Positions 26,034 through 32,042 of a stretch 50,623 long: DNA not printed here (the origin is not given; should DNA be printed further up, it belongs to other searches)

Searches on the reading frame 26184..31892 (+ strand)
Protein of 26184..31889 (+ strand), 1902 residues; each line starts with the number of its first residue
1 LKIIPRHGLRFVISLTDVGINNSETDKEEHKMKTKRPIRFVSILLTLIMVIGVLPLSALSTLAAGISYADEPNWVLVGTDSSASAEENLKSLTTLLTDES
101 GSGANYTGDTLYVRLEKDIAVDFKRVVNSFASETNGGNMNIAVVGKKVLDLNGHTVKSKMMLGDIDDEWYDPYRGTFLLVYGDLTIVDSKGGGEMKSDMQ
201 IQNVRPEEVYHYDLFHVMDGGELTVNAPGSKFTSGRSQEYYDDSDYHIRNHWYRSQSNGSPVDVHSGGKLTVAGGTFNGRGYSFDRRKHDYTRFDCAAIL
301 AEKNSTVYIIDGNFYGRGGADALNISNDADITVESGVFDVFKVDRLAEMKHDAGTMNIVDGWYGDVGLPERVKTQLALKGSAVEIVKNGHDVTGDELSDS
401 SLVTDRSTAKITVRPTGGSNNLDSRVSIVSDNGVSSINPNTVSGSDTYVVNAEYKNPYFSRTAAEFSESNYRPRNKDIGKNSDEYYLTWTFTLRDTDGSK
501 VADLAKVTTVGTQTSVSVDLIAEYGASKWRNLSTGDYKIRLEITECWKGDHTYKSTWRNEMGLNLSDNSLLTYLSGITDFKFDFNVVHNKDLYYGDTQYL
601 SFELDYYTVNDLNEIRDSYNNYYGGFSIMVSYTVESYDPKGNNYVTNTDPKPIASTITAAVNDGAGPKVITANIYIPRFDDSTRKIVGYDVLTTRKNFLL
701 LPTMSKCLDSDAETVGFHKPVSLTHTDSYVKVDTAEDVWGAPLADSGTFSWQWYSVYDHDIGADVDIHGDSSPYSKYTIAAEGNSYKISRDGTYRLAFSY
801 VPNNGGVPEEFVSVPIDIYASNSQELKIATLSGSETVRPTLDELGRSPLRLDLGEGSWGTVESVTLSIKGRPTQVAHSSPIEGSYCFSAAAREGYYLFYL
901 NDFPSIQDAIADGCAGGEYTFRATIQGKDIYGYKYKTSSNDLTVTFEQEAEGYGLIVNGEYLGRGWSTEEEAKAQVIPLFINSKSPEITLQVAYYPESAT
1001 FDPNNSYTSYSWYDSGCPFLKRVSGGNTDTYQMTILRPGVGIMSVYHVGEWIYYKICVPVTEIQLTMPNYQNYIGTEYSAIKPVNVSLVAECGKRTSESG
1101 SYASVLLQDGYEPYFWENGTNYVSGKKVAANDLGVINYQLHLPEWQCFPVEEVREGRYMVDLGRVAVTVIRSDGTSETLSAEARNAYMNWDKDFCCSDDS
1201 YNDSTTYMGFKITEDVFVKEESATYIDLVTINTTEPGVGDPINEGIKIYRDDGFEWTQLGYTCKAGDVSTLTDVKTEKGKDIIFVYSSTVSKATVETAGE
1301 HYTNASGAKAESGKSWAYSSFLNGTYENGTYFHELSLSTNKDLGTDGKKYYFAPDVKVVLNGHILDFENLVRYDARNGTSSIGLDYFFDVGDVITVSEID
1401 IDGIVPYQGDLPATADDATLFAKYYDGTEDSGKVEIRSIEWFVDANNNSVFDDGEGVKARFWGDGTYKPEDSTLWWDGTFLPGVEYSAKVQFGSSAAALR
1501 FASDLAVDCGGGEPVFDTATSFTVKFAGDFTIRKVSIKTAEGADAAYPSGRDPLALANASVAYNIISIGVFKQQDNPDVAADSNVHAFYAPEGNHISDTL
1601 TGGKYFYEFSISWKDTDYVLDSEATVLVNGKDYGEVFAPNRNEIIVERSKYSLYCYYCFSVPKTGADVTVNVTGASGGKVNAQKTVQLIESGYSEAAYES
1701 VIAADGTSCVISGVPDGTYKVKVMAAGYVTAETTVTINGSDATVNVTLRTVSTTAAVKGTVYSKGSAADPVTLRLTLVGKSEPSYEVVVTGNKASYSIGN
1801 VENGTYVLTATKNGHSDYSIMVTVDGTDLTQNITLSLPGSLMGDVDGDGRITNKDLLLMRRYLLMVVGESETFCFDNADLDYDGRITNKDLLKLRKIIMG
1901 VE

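Call 4: search_protein_families(library=pfam, proteins=[window:26184-31889:+], max_evalue=0.01)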
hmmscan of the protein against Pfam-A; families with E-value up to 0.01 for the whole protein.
window:26184-31889:+ (1902 aa): 7 families
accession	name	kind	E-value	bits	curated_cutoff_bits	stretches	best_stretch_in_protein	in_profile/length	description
PF00404.24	Dockerin_1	-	1.5e-09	38.3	22.9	1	1843-1898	2-56/57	Dockerin type I domain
PF08308.17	PEGA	-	3.5e-09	36.9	20.8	1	1707-1749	25-66/71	PEGA domain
PF09430.16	EMC7_beta-sandw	-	7.6e-06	26.6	26.6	1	1694-1776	19-95/122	ER membrane protein complex subunit 7, beta-sandwich domain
PF13715.12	CarbopepD_reg_2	-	1.8e-05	25.1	32.2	0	1711-1749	38-77/88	CarboxypepD_reg-like domain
PF13620.12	CarboxypepD_reg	-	6.7e-05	23.6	32.3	2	1757-1836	2-82/82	Carboxypeptidase regulatory-like domain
PF14686.12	fn3_3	-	0.0051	17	24.4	0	1790-1824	32-67/75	Polysaccharide lyase family 4, domain II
PF13499.12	EF-hand_7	-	0.0079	17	30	0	1844-1893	12-64/67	EF-hand domain pair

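Call 11: find_encoding_contigs(protein=window:26277-31892:+, flank=10000, max_places=10)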
Protein window:26277-31892:+ (1871 aa): no gene with exactly this product is on record in the collection.

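Call 23: find_homologous_proteins(query=window:26277-31889:+)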
Query window:26277-31889:+ (1871 aa): 10 proteins with E <= 0.001 among 8000 candidates.
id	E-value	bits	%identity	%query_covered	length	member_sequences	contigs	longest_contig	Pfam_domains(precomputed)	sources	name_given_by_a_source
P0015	0.0e+0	4280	100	100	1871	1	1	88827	PF00404.25,PF08308.18,PF09430.17,PF22904.4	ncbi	-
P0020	0.0e+0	2743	69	92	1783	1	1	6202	PF00404.25,PF13620.13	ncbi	-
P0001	7.4e-268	911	42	60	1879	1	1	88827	PF00404.25,PF25354.2,PF08308.18,PF13620.13,PF09430.17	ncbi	-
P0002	2.4e-262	892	41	60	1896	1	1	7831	PF00404.25,PF25354.2,PF08308.18,PF13620.13,PF09430.17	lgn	-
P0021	1.8e-247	843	36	87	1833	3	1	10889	PF00404.25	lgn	-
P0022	1.2e-238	814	37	78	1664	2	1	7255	PF00404.25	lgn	-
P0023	3.4e-211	723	33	92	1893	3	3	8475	PF00404.25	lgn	-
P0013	1.3e-169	585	28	30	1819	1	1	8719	-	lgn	-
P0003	2.9e-95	338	32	30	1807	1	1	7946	PF00404.25,PF25354.2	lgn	-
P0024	1.7e-5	41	27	19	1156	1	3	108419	PF00404.25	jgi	-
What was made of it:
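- No near-identical g2 was found in any other assembly (call 23).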

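Call 32: find_encoding_contigs(protein=P0020, flank=10000, max_places=4)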
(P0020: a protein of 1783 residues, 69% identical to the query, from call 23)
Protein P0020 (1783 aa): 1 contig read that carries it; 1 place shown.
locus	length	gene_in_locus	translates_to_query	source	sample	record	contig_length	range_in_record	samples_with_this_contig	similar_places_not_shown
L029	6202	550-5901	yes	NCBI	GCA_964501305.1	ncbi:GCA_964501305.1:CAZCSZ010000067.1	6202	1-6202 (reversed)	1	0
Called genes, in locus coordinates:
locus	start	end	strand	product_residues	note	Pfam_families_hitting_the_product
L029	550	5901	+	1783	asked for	PF13620:CarboxypepD_reg (weak), PF00404:Dockerin_1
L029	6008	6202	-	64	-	?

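Call 33: find_encoding_contigs(protein=P0021, flank=10000, max_places=4)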
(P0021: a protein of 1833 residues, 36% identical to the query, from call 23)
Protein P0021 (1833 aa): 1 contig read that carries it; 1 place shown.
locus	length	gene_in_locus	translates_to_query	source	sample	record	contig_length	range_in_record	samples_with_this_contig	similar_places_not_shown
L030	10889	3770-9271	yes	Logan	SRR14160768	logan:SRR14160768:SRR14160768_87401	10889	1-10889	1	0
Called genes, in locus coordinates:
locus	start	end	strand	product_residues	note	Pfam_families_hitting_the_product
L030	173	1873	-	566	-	PF00196:GerE (weak)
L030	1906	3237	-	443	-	PF13416:SBP_bac_8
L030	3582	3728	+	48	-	-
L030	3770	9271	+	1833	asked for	PF00404:Dockerin_1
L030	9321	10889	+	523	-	?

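Call 54: search_protein_families(library=ncbifam, proteins=[window:26277-31889:+], max_evalue=0.01)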
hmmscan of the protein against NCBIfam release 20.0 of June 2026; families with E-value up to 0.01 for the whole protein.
window:26277-31889:+ (1871 aa): 0 families
